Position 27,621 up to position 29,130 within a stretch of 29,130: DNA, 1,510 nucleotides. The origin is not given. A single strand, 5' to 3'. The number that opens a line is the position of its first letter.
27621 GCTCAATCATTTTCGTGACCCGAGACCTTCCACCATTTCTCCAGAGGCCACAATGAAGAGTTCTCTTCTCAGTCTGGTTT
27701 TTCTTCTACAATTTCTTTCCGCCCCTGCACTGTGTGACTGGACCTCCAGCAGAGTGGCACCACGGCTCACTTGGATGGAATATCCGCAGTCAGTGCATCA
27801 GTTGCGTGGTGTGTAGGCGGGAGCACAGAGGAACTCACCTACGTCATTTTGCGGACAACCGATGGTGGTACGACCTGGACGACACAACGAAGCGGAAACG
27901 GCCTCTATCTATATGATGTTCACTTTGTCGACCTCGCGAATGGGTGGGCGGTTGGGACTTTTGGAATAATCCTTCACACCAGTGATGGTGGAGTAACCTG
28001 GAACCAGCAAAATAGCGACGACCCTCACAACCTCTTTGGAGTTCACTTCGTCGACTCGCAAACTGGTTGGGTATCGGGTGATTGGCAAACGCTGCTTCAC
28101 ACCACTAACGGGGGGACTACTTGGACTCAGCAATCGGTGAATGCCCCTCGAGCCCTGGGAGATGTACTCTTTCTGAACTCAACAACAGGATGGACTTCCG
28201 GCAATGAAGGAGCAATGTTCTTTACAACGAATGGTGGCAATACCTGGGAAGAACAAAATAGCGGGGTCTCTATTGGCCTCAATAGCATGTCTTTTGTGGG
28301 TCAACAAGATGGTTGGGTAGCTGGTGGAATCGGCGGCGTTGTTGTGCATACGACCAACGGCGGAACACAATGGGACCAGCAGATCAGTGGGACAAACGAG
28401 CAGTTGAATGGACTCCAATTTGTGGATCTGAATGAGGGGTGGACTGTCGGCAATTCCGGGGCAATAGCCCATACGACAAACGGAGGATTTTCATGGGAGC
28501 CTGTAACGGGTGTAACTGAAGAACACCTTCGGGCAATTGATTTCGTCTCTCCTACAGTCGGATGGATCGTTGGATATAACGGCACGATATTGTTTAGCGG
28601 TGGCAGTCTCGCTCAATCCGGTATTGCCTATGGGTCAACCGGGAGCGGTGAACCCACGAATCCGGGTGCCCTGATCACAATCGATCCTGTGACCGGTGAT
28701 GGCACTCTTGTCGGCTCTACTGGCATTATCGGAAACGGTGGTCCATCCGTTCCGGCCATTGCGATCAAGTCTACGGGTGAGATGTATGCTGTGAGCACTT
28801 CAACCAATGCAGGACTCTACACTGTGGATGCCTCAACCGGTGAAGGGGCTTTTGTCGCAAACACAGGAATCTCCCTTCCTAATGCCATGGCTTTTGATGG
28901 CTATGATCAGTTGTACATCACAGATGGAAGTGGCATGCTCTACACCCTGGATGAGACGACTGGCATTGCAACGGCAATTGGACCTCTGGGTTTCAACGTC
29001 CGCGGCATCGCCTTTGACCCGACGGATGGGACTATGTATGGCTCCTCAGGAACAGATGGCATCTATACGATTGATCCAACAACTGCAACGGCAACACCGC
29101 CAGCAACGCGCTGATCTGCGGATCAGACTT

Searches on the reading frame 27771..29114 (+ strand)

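Call 9: search_protein_families(library=pfam, proteins=[window:27771-29114:+], max_evalue=0.01)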
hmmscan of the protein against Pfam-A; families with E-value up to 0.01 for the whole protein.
window:27771-29114:+ (447 aa): 4 families
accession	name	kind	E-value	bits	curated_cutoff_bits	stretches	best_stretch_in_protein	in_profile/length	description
PF14870.12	PSII_BNR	-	9.3e-29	101.1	27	3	47-122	20-98/303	Photosynthesis system II assembly factor YCF48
PF14339.12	DUF4394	-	3.6e-09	36.7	29.6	1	409-443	27-61/230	Domain of unknown function (DUF4394)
PF15902.12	Sortilin-Vps10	-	0.00011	21.6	33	1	68-165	4-115/446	Sortilin, neurotensin receptor 3,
PF02012.26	BNR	-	0.0047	17.1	27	0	28-37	2-11/12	BNR/Asp-box repeat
